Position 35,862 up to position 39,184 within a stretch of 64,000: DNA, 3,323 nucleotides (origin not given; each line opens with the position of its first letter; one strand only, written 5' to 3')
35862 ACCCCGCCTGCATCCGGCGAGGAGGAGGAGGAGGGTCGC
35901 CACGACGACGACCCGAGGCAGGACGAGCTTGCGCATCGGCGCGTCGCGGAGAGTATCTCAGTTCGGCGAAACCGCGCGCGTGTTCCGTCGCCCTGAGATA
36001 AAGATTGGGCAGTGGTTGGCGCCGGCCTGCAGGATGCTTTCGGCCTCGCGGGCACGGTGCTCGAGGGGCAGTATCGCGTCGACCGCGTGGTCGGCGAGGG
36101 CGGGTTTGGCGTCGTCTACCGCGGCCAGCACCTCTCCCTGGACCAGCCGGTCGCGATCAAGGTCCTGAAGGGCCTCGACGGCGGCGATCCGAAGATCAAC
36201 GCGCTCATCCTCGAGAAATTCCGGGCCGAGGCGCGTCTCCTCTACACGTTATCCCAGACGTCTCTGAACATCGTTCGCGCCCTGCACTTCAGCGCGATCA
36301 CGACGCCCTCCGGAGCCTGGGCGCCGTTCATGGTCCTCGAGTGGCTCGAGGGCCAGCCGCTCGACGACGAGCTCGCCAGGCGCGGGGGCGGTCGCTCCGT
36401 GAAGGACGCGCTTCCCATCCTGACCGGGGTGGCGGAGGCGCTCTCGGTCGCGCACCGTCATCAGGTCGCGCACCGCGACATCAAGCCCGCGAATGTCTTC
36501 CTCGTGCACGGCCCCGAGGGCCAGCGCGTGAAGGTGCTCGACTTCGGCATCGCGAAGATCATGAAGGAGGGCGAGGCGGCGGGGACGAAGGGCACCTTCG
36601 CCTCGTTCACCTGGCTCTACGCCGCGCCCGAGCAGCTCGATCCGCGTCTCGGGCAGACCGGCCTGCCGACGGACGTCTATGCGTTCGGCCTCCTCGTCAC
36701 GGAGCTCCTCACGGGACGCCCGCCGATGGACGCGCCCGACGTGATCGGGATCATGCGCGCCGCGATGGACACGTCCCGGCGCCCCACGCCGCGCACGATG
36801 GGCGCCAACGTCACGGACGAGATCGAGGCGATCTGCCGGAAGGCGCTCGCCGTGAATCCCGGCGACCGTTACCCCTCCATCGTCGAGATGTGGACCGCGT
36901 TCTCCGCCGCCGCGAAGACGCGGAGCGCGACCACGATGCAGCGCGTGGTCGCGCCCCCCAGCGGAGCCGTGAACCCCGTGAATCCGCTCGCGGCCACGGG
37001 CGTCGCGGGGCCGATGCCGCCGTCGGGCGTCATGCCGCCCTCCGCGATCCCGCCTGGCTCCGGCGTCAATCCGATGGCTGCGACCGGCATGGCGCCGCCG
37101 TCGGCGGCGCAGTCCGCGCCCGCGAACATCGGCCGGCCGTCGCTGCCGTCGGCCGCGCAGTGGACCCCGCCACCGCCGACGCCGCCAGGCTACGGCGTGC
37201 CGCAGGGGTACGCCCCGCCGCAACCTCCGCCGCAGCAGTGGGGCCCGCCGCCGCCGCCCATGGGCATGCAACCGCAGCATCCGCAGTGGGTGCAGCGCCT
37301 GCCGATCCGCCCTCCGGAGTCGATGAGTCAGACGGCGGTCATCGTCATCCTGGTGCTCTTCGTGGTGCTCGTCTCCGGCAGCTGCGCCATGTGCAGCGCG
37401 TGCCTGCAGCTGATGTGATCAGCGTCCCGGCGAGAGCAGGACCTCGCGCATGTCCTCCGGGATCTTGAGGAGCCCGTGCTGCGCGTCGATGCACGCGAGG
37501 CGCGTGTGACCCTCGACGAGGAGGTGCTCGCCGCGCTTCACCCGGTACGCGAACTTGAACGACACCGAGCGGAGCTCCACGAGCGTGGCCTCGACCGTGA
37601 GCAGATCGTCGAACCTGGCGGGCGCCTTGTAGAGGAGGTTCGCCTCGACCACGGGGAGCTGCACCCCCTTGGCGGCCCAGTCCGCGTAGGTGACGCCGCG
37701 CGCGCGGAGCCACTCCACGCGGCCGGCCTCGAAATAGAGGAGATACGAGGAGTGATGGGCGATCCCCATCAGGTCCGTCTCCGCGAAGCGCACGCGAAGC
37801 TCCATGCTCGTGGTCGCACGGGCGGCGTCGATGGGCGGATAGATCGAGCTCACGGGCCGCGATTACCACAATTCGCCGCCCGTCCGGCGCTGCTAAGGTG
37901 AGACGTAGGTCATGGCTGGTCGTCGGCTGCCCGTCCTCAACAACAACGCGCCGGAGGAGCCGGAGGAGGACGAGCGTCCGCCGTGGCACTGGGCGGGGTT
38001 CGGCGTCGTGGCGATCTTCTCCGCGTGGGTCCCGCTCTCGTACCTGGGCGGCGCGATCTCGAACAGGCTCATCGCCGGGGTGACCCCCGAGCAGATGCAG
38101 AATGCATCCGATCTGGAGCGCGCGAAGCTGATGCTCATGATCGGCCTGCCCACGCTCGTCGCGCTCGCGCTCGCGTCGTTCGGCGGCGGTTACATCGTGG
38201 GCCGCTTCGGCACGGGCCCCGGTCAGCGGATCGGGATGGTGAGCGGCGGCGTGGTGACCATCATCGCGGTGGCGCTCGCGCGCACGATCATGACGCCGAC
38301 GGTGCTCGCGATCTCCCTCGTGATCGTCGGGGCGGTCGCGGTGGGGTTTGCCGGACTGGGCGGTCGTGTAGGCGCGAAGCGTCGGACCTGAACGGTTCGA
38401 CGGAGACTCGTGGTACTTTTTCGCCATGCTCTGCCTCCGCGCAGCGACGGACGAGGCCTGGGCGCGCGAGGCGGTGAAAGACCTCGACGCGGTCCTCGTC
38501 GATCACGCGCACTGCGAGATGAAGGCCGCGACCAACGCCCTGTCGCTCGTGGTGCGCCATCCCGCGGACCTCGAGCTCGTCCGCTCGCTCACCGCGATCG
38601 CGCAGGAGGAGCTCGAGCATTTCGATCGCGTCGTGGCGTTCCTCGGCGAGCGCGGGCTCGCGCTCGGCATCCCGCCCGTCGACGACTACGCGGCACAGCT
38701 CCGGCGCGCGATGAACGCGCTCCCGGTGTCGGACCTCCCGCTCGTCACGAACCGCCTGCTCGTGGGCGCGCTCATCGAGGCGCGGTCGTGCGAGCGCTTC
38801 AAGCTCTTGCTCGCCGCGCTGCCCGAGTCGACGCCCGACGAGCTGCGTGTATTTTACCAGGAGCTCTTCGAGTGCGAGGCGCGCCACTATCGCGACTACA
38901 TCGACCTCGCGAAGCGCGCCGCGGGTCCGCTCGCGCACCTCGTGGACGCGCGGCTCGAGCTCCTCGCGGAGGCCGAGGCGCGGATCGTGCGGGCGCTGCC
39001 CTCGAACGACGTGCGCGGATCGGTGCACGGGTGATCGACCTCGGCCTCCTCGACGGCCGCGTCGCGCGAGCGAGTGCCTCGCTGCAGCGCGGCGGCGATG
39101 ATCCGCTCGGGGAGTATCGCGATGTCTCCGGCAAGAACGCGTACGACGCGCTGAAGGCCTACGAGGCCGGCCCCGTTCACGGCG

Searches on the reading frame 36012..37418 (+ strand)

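Call 25: search_protein_families(library=pfam, proteins=[window:36012-37418:+], max_evalue=0.00001)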
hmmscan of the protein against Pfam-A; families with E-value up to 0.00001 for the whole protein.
window:36012-37418:+ (468 aa): 3 families
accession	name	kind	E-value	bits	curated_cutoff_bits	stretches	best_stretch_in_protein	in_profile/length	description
PF00069.31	Pkinase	-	3.5e-35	122.1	31.7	1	21-287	1-252/263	Protein kinase domain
PF07714.23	PK_Tyr_Ser-Thr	-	4.7e-27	95.4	23.1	1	23-286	3-248/258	Protein tyrosine and serine/threonine kinase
PF06293.20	Kdo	-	1.4e-06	28.4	21.3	1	69-179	57-167/207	Lipopolysaccharide kinase (Kdo/WaaP) family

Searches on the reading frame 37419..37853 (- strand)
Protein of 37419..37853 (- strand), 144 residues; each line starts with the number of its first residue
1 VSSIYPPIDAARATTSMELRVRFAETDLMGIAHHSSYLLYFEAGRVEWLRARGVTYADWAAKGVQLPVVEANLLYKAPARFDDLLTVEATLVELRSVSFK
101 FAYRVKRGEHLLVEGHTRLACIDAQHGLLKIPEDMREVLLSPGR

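Call 25: search_protein_families(library=pfam, proteins=[window:37419-37853:-], max_evalue=0.00001)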
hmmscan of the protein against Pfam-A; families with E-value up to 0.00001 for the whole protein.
window:37419-37853:- (144 aa): 2 families
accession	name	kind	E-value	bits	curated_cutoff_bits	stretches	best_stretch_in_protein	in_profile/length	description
PF13279.12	4HBT_2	-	1.2e-16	61.7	25.5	1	21-138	1-121/122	Thioesterase-like superfamily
PF03061.28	4HBT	-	8.6e-14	52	20.6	1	29-112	1-77/79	Thioesterase superfamily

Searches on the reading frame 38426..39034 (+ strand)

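Call 26: search_protein_families(library=pfam, proteins=[window:38426-39034:+], max_evalue=0.00001)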
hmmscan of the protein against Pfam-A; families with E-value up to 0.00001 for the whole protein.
window:38426-39034:+ (202 aa): 1 family
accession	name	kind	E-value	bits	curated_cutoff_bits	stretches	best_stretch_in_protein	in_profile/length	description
PF06175.17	MiaE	-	1.8e-45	155.7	27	1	4-191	10-191/199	tRNA-(MS[2]IO[6]A)-hydroxylase (MiaE)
